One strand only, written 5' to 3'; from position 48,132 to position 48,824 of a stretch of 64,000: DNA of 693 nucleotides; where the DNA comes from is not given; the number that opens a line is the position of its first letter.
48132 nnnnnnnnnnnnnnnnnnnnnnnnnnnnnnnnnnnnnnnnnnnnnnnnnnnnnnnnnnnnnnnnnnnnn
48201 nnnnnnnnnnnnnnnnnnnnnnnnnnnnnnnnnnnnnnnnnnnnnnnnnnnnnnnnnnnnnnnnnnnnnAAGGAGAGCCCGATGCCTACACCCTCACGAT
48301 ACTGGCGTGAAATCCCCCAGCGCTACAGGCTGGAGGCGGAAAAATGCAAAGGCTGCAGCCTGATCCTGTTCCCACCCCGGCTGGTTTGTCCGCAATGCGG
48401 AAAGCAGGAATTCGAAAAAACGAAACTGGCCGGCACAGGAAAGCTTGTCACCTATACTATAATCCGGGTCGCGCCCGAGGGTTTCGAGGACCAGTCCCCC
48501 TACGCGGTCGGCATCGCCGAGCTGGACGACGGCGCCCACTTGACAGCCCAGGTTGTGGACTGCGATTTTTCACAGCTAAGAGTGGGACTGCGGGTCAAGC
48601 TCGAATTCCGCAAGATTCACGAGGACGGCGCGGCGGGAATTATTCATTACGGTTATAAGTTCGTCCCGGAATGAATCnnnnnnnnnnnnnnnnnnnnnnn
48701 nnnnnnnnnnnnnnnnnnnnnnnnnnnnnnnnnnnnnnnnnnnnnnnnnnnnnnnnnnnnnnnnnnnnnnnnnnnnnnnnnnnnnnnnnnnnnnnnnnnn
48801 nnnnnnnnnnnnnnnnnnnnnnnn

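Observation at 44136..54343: Archaeal-type HMGCS-thiolase-DUF35 module clustered with MCC, methylglutaconyl-CoA hydratase, isovaleryl-CoA-DH and AibA/B-like CoA-transferase subunits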

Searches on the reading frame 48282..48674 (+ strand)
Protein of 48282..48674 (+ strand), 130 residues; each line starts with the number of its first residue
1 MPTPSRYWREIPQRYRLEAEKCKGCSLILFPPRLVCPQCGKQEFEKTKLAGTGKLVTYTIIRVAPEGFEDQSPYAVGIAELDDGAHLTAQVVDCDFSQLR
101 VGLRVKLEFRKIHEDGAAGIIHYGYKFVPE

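Call 3: search_protein_families(library=pfam, proteins=[window:48282-48674:+])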
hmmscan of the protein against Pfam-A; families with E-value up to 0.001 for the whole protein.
window:48282-48674:+ (130 aa): 2 families
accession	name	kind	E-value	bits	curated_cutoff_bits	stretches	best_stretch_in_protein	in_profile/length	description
PF01796.24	OB_ChsH2_C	-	1.5e-20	73.3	27.1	1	48-110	3-65/65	ChsH2, C-terminal OB-fold domain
PF12172.15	zf-ChsH2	-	3.7e-10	39.9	23.2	1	9-45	1-37/37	ChsH2, rubredoxin-like zinc ribbon domain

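Call 4: search_protein_families(library=ncbifam, proteins=[window:48282-48674:+])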
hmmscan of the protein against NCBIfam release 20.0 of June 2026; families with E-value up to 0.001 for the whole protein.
window:48282-48674:+ (130 aa): 1 family
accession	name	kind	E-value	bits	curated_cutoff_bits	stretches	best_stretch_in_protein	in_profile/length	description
NF053627.1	BnzsclthlBbsAGT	equivalog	2e-09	37.5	250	1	17-126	36-143/145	benzoylsuccinyl-CoA thiolase subunit BbsA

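Call 48: find_homologous_proteins(query=window:48282-48674:+, max_evalue=0.00001)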
Query window:48282-48674:+ (130 aa): 1311 proteins with E <= 0.00001 among 1323 candidates; the best 120 are listed.
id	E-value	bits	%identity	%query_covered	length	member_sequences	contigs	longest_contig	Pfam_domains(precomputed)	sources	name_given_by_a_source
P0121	3.6e-83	294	98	100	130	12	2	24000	PF12172.15,PF01796.24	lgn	-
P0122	3.3e-78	278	92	100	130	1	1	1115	PF12172.15,PF01796.24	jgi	jgi:uncharacterized OB-fold protein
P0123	4.1e-76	271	90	100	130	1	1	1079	PF12172.15,PF01796.24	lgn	-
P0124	2.9e-75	269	88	100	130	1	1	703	PF12172.15,PF01796.24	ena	-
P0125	6.1e-74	264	85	100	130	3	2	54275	PF12172.15,PF01796.24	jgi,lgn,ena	jgi:uncharacterized OB-fold protein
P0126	5.4e-73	261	85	100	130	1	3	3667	PF12172.15,PF01796.24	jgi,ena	-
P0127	2.1e-72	260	85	100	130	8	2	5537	PF12172.15,PF01796.24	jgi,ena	-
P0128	4.0e-72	259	87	100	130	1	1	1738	PF12172.15,PF01796.24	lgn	-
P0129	1.1e-71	257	83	100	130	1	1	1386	PF12172.15,PF01796.24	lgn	-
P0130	2.8e-70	253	81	100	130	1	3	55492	PF12172.15,PF01796.24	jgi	jgi:uncharacterized OB-fold protein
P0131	5.1e-70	252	80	100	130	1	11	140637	PF12172.15,PF01796.24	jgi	jgi:uncharacterized OB-fold protein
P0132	2.5e-68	246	81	100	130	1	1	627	PF12172.15,PF01796.24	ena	-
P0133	2.9e-68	246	79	100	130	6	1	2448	PF12172.15,PF01796.24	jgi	jgi:uncharacterized OB-fold protein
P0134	3.6e-68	246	81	99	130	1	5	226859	PF12172.15,PF01796.24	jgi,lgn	jgi:uncharacterized OB-fold protein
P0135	4.0e-68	246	80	100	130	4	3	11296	PF12172.15,PF01796.24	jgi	jgi:uncharacterized OB-fold protein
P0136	6.8e-68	245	79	100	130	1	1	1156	PF12172.15,PF01796.24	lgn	-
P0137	9.8e-68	244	78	100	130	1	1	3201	PF12172.15,PF01796.24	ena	-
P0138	3.5e-67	243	78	100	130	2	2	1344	PF12172.15,PF01796.24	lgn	-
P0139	4.8e-67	242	78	100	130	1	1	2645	PF12172.15,PF01796.24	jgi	jgi:uncharacterized protein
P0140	6.8e-67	242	77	100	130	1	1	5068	PF12172.15,PF01796.24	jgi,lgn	jgi:uncharacterized OB-fold protein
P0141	7.1e-67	242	78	100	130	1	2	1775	PF12172.15,PF01796.24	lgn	-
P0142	7.1e-67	242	78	100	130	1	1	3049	PF12172.15,PF01796.24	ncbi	-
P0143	9.4e-67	241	76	100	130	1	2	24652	PF12172.15,PF01796.24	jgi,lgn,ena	jgi:uncharacterized OB-fold protein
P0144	1.0e-66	241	78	100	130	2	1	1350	PF12172.15,PF01796.24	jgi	-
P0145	1.3e-66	241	76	100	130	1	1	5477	PF12172.15,PF01796.24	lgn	-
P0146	1.9e-66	240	78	99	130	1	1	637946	PF12172.15,PF01796.24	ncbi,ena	-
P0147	3.4e-66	239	75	100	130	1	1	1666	PF12172.15,PF01796.24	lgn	-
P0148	4.0e-66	239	78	100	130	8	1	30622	PF12172.15,PF01796.24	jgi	jgi:uncharacterized OB-fold protein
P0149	4.4e-66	239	78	99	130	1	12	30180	PF12172.15,PF01796.24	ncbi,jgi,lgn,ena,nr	ncbi:MAG: Zn-ribbon domain-containing OB-fold protein [Candidatus Aminicenantes bacterium]|jgi:hypot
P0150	4.4e-66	239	78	99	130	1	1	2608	PF12172.15,PF01796.24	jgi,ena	-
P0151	6.7e-66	238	81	100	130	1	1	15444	PF12172.15,PF01796.24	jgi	jgi:uncharacterized protein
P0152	7.1e-66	238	78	99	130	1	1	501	PF12172.15,PF01796.24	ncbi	-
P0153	7.7e-66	238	79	99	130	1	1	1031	PF12172.15,PF01796.24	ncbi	-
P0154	9.3e-66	238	78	100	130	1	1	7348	PF12172.15,PF01796.24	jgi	jgi:uncharacterized OB-fold protein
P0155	1.2e-65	238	77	100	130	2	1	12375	PF12172.15,PF01796.24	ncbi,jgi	-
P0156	1.7e-65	237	81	99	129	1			PF12172.15,PF01796.24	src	-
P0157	1.7e-65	237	77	100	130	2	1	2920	PF12172.15,PF01796.24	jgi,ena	-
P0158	2.0e-65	237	79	100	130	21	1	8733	PF12172.15,PF01796.24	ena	-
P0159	2.8e-65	236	79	100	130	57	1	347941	PF12172.15,PF01796.24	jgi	jgi:uncharacterized protein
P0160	3.2e-65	236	78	99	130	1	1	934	PF12172.15,PF01796.24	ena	-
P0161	5.6e-65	235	79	100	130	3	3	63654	PF12172.15,PF01796.24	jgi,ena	-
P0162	5.7e-65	235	77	100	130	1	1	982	PF12172.15,PF01796.24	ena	-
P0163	6.3e-65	235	77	100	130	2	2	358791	PF12172.15,PF01796.24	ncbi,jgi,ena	-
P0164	9.8e-65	235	78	100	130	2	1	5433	PF12172.15,PF01796.24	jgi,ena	-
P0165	1.2e-64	234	77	99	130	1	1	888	PF12172.15,PF01796.24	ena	-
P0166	1.2e-64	234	78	100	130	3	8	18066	PF12172.15,PF01796.24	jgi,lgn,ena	jgi:hypothetical protein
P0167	2.8e-64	233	75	99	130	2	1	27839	PF12172.15,PF01796.24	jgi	jgi:uncharacterized OB-fold protein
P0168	3.4e-64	233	75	100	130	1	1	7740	PF12172.15,PF01796.24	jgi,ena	-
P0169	6.0e-64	232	77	100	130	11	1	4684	PF12172.15,PF01796.24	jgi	jgi:uncharacterized protein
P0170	6.7e-64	232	76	100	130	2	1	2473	PF12172.15,PF01796.24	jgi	-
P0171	7.4e-64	232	75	100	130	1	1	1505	PF12172.15,PF01796.24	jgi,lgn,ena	-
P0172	1.0e-63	231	78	99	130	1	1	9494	PF12172.15,PF01796.24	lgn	-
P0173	1.3e-63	231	77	100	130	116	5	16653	PF12172.15,PF01796.24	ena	-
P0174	1.5e-63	231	75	99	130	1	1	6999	PF12172.15,PF01796.24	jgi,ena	-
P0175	1.6e-63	231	75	100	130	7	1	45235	PF12172.15,PF01796.24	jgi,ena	-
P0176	1.8e-63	231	75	100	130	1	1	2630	PF12172.15,PF01796.24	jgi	jgi:uncharacterized OB-fold protein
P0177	1.8e-63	231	77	99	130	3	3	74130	PF12172.15,PF01796.24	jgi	jgi:uncharacterized OB-fold protein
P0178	2.5e-63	230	76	100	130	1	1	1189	PF12172.15,PF01796.24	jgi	jgi:uncharacterized OB-fold protein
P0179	8.4e-63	228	76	100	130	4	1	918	PF12172.15,PF01796.24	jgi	-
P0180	8.4e-63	228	76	99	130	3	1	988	PF12172.15,PF01796.24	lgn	-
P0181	8.8e-63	228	75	100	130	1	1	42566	PF12172.15,PF01796.24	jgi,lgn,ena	-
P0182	9.5e-63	228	77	100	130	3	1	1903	PF12172.15,PF01796.24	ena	-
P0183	1.2e-62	228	76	100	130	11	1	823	PF12172.15,PF01796.24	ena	-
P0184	1.2e-62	228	75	100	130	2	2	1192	PF12172.15,PF01796.24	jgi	jgi:uncharacterized OB-fold protein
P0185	1.4e-62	228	75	100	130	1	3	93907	PF12172.15,PF01796.24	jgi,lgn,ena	jgi:hypothetical protein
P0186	1.7e-62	227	77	99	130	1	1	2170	PF12172.15,PF01796.24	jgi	jgi:uncharacterized OB-fold protein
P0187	2.0e-62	227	74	99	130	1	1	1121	PF12172.15,PF01796.24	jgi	jgi:uncharacterized OB-fold protein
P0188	2.0e-62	227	74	99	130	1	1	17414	PF12172.15,PF01796.24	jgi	jgi:uncharacterized OB-fold protein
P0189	2.4e-62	227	75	100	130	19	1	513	PF12172.15,PF01796.24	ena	-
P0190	3.3e-62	226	75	100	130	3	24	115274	PF12172.15,PF01796.24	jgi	jgi:uncharacterized OB-fold protein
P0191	3.7e-62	226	76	99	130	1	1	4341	PF12172.15,PF01796.24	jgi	jgi:uncharacterized protein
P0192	4.0e-62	226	75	100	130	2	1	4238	PF12172.15,PF01796.24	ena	-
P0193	4.6e-62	226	75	99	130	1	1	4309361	PF12172.15,PF01796.24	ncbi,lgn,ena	-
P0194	4.9e-62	226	76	100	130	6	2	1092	PF12172.15,PF01796.24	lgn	-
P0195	5.2e-62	226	74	99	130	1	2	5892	PF12172.15,PF01796.24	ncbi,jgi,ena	-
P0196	5.3e-62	226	74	100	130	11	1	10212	PF12172.15,PF01796.24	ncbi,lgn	-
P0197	5.7e-62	226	75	100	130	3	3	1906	PF12172.15,PF01796.24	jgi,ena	-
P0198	6.9e-62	225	73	100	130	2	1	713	PF12172.15,PF01796.24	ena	-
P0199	8.1e-62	225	74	100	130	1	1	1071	PF12172.15,PF01796.24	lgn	-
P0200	1.1e-61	225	75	100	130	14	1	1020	PF12172.15,PF01796.24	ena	-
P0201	1.2e-61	225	75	100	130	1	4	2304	PF12172.15,PF01796.24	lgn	-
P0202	1.2e-61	225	72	100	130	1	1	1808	PF12172.15,PF01796.24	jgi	jgi:uncharacterized OB-fold protein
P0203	1.6e-61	224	77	100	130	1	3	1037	PF12172.15,PF01796.24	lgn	-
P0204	1.7e-61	224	76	99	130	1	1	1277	PF12172.15,PF01796.24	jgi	jgi:uncharacterized OB-fold protein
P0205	2.2e-61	224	75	100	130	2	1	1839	PF12172.15,PF01796.24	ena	-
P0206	2.3e-61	224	74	100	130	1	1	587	PF12172.15,PF01796.24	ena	-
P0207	2.3e-61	224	76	100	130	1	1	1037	PF12172.15,PF01796.24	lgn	-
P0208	2.4e-61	224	74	100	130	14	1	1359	PF12172.15,PF01796.24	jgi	-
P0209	2.5e-61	224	74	100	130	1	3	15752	PF12172.15,PF01796.24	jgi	jgi:uncharacterized OB-fold protein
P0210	2.5e-61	224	72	100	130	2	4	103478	PF12172.15,PF01796.24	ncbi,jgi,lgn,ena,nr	ncbi:MAG: Zn-ribbon domain-containing OB-fold protein [Candidatus Aminicenantes bacterium]|nr:Zn-rib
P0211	2.6e-61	224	72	100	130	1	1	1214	PF12172.15,PF01796.24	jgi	-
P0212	3.0e-61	223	72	100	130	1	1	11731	PF12172.15,PF01796.24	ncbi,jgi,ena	-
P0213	3.5e-61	223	72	100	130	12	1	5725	PF12172.15,PF01796.24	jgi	jgi:hypothetical protein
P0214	4.3e-61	223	74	100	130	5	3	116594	PF12172.15,PF01796.24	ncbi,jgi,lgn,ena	-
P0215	5.9e-61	222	74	100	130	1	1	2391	PF12172.15,PF01796.24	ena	-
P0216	5.9e-61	222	74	100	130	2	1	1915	PF12172.15,PF01796.24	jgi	-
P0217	6.2e-61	222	74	100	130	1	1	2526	PF12172.15,PF01796.24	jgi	jgi:uncharacterized OB-fold protein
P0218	6.3e-61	222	74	100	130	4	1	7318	PF12172.15,PF01796.24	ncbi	-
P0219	6.7e-61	222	72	100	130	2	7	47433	PF12172.15,PF01796.24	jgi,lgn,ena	-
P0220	6.9e-61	222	71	100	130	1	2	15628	PF12172.15,PF01796.24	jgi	jgi:uncharacterized OB-fold protein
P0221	7.1e-61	222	72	100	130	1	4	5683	PF12172.15,PF01796.24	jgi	jgi:uncharacterized OB-fold protein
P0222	7.7e-61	222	72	100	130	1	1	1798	PF12172.15,PF01796.24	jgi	jgi:uncharacterized OB-fold protein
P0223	7.8e-61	222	75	100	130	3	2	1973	PF12172.15,PF01796.24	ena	-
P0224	8.3e-61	222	74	100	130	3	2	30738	PF12172.15,PF01796.24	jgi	jgi:uncharacterized OB-fold protein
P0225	1.2e-60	221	72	100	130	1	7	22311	PF12172.15,PF01796.24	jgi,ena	jgi:uncharacterized OB-fold protein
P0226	1.2e-60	221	74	100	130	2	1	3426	PF12172.15,PF01796.24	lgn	-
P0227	1.2e-60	221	73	100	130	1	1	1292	PF12172.15,PF01796.24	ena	-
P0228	1.3e-60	221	72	100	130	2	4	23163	PF12172.15,PF01796.24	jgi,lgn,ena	jgi:hypothetical protein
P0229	1.3e-60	221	72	100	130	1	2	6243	PF12172.15,PF01796.24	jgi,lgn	jgi:uncharacterized OB-fold protein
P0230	1.3e-60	221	71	100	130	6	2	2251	PF12172.15,PF01796.24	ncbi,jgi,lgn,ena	jgi:hypothetical protein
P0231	1.3e-60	221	72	100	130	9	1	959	PF12172.15,PF01796.24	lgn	-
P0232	1.3e-60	221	74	99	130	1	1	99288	PF12172.15,PF01796.24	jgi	jgi:hypothetical protein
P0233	1.5e-60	221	72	100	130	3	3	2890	PF12172.15,PF01796.24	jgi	jgi:uncharacterized OB-fold protein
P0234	1.7e-60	221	69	100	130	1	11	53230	PF12172.15,PF01796.24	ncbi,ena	-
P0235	1.7e-60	221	71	99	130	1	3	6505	PF12172.15,PF01796.24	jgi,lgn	jgi:hypothetical protein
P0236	1.9e-60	221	73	100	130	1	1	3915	PF12172.15,PF01796.24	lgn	-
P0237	2.0e-60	221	72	100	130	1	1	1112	PF12172.15,PF01796.24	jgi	jgi:uncharacterized OB-fold protein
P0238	2.1e-60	221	72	100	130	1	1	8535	PF12172.15,PF01796.24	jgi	jgi:uncharacterized OB-fold protein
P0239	2.4e-60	220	71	99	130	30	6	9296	PF12172.15,PF01796.24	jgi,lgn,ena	-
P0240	2.4e-60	220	75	99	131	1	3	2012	PF12172.15,PF01796.24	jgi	jgi:uncharacterized OB-fold protein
